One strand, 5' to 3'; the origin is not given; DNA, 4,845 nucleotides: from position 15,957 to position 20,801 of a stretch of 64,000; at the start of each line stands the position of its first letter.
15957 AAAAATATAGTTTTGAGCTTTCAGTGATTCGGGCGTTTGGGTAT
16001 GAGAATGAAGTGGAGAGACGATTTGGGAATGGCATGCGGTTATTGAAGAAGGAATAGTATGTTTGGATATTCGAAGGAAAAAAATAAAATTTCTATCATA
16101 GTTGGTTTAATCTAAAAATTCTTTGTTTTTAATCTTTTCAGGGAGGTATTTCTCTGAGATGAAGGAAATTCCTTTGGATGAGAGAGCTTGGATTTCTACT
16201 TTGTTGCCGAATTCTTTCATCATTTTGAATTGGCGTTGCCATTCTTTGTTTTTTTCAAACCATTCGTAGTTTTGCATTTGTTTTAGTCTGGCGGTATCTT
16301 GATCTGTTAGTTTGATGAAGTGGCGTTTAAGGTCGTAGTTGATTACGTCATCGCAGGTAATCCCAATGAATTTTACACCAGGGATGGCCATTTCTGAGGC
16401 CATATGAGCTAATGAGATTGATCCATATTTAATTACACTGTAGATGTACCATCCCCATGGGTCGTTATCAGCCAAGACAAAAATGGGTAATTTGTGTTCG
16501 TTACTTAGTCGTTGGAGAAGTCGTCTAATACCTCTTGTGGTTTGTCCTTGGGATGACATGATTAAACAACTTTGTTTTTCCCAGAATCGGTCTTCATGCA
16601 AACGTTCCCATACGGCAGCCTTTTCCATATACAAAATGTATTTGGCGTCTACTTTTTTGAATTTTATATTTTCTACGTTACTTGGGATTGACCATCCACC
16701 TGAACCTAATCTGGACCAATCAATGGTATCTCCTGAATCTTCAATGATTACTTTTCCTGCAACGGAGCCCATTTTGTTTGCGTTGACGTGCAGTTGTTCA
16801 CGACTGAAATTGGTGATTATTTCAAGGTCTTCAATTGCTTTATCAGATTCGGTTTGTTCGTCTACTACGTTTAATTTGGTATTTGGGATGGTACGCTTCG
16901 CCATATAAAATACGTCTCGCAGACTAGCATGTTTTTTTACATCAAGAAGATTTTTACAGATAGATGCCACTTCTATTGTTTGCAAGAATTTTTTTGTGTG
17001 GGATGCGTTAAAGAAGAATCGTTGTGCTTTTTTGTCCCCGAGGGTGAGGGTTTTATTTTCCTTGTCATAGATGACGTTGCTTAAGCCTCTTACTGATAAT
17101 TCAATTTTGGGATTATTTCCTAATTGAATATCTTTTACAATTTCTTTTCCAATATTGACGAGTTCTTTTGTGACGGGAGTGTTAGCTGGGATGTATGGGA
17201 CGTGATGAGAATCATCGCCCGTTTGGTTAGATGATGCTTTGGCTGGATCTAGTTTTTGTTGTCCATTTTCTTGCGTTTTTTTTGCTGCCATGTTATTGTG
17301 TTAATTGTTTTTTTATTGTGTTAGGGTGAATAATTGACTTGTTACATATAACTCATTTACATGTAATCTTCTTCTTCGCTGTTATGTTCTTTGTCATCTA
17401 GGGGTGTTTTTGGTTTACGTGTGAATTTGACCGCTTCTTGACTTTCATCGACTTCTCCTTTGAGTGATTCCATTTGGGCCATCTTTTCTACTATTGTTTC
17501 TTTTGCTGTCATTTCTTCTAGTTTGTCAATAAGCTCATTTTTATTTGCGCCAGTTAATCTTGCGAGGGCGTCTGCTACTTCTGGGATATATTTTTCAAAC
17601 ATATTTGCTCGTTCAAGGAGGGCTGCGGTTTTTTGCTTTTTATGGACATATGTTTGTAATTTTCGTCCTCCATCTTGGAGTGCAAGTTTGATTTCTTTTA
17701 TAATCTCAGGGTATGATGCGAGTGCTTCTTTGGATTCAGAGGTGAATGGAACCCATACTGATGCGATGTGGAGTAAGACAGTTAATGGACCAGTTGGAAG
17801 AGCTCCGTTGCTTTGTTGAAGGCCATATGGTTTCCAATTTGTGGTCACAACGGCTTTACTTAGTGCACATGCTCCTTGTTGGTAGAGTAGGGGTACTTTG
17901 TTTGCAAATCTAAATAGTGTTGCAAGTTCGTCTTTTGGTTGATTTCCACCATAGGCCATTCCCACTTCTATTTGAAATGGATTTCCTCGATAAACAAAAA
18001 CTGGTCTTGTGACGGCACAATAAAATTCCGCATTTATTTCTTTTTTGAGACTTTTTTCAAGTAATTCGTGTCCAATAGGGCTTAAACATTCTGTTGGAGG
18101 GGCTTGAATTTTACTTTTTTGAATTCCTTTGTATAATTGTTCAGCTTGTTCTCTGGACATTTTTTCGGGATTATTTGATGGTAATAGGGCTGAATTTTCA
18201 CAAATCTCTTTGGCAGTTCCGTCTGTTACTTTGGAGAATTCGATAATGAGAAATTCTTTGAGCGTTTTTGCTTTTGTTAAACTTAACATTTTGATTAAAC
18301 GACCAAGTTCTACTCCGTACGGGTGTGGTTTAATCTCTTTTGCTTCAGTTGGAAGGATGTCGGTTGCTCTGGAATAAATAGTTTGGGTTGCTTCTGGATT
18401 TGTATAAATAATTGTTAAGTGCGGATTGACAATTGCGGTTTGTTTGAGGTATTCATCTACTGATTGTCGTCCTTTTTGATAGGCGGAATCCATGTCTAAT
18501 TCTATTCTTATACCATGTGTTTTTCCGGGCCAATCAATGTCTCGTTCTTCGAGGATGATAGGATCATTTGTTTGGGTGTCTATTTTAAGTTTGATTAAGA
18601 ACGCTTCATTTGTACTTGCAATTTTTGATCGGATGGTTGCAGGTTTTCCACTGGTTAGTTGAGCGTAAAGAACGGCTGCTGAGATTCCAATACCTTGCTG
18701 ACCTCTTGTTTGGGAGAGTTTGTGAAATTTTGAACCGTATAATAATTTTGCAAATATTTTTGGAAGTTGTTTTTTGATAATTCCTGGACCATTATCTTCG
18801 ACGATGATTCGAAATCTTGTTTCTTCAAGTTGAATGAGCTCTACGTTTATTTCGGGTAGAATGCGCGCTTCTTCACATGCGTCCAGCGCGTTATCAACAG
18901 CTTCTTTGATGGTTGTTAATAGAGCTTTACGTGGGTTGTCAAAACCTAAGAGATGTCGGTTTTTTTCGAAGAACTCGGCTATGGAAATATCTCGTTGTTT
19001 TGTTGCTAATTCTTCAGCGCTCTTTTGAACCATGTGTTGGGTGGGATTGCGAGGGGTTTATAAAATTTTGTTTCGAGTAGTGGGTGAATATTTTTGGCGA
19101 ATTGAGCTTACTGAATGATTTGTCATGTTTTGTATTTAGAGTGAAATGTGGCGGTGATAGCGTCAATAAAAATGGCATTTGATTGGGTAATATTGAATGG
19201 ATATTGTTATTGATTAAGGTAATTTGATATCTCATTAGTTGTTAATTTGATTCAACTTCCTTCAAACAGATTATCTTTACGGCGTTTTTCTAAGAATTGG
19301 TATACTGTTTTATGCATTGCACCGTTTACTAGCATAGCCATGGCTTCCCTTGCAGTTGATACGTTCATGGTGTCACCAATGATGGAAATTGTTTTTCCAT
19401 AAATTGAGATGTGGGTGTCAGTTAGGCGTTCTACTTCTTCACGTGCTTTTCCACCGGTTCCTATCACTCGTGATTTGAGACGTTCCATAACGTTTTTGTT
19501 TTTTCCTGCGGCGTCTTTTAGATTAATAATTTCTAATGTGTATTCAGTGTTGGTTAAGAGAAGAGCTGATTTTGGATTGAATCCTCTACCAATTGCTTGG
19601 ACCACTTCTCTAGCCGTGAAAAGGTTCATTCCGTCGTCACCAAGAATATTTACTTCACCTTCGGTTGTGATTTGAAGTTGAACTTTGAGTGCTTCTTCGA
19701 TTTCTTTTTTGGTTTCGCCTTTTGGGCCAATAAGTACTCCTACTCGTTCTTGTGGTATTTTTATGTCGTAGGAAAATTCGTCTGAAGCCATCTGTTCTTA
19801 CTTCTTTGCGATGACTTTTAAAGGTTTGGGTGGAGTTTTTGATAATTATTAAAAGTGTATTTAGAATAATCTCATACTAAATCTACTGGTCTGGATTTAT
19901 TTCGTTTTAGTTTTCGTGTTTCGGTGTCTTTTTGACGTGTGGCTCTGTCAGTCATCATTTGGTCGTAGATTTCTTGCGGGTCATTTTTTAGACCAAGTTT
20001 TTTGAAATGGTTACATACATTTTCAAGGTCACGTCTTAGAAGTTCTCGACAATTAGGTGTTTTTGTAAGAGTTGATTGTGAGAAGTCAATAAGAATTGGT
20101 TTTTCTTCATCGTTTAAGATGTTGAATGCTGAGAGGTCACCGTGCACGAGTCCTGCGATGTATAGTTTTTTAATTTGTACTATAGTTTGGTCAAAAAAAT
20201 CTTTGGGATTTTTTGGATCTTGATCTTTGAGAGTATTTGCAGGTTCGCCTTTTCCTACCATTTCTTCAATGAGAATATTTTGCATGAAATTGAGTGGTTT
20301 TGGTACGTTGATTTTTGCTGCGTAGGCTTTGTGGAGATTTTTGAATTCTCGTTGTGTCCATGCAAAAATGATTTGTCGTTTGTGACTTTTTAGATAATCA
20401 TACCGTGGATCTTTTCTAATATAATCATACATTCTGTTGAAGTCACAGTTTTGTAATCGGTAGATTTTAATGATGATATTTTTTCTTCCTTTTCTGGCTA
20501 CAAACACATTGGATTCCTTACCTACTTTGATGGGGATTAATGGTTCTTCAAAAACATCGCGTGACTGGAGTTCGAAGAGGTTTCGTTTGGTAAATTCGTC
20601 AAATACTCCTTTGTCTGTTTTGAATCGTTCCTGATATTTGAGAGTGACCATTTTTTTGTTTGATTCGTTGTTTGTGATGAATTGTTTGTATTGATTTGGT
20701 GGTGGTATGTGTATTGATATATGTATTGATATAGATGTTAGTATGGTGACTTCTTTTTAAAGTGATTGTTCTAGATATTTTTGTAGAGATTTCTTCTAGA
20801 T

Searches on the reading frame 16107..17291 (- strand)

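Call 18: search_protein_families(library=pfam, proteins=[window:16107-17291:-], max_evalue=0.001)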
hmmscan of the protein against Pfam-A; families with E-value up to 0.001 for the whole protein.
window:16107-17291:- (394 aa): 3 families
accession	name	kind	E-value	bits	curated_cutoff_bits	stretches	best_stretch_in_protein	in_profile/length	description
PF21180.3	TOP6A-Spo11_Toprim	-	8.6e-59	198.8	24.1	1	218-387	1-170/170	Topoisomerase 6 subunit A/Spo11, Toprim domain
PF04406.19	TP6A_N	-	4.7e-15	55.6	26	1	100-169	1-62/62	Type IIB DNA topoisomerase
PF20768.2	Topo_VI_alpha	-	6.3e-09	35.9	23.6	1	175-215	5-50/50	All-beta domain in DNA topoisomerase VI alpha subunit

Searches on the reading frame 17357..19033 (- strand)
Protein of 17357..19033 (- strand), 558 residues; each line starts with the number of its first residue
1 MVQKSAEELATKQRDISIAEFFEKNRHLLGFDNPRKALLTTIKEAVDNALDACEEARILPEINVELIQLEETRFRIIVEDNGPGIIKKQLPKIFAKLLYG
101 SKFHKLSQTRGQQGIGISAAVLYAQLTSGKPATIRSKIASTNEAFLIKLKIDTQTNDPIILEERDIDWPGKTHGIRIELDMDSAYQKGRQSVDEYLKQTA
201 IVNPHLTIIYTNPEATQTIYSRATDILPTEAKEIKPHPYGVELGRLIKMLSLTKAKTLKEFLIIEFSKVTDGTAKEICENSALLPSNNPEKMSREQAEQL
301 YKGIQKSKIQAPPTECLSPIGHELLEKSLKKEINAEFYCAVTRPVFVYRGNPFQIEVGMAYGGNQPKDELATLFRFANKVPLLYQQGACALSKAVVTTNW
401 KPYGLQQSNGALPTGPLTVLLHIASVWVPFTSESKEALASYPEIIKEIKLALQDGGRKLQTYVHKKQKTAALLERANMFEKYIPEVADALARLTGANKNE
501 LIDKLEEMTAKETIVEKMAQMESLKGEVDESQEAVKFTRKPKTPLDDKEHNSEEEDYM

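Call 18: search_protein_families(library=pfam, proteins=[window:17357-19033:-], max_evalue=0.001)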
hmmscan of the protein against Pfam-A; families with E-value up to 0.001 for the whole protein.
window:17357-19033:- (558 aa): 3 families
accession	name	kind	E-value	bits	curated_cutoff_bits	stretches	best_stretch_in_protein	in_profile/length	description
PF09239.17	Topo-VIb_trans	-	7.2e-59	198.6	24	1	312-471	1-155/159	Topoisomerase VI B subunit, transducer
PF02518.31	HATPase_c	-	9e-10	39.4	26.4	1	36-134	4-93/111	Histidine kinase-, DNA gyrase B-, and HSP90-like ATPase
PF13589.12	HATPase_c_3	-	8.7e-09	36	25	1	41-143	6-99/137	Histidine kinase-, DNA gyrase B-, and HSP90-like ATPase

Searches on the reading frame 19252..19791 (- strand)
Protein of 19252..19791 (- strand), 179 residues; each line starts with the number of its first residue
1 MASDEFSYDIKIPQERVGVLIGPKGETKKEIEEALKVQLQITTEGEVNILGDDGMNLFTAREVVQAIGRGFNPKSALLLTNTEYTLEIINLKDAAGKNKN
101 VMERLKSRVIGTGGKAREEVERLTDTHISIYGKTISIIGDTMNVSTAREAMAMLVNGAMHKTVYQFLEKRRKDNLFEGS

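Call 18: search_protein_families(library=pfam, proteins=[window:19252-19791:-], max_evalue=0.001)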
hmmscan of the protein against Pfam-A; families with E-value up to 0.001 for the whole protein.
window:19252-19791:- (179 aa): 5 families
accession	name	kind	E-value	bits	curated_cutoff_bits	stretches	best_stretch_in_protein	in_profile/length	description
PF00013.35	KH_1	-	7.6e-14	51.7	21.5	2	9-63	3-63/66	KH domain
PF21800.4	KH_KRR1_2nd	-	2.5e-11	43.9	27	1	85-153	2-69/91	KRR1 small subunit processome component, second KH domain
PF22891.2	KH_PNO1_2nd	-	1.5e-09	38.3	27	1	87-167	3-83/90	Eukaryotic type KH-domain (KH-domain type I) (327.11.2)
PF22675.2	KH-I_KHDC4-BBP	-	0.00011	22.4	30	0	17-50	8-41/76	KHDC4/BBP-like, KH-domain type I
PF07650.23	KH_2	-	0.00023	21.4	22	0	10-49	29-68/78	KH domain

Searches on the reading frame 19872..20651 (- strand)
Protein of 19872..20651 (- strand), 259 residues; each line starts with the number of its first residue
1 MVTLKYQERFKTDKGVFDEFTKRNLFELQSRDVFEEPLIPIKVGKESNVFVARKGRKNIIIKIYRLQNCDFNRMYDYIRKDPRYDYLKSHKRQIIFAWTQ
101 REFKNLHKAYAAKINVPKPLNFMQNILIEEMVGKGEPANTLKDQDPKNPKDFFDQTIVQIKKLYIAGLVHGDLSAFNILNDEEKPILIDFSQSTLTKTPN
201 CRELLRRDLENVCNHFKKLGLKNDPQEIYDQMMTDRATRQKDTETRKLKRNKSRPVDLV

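Call 18: search_protein_families(library=pfam, proteins=[window:19872-20651:-], max_evalue=0.001)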
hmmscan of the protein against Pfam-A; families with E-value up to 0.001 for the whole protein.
window:19872-20651:- (259 aa): 3 families
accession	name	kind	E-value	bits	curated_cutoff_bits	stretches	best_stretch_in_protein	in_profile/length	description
PF01163.29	RIO1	-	4.6e-50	170.3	22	1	48-222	1-180/187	RIO domain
PF06293.20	Kdo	-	1.1e-06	28.7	21.3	1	47-215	8-189/207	Lipopolysaccharide kinase (Kdo/WaaP) family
PF19974.5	TCAD9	-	6.8e-06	25.9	40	1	147-193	278-324/429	Ternary complex associated domain 9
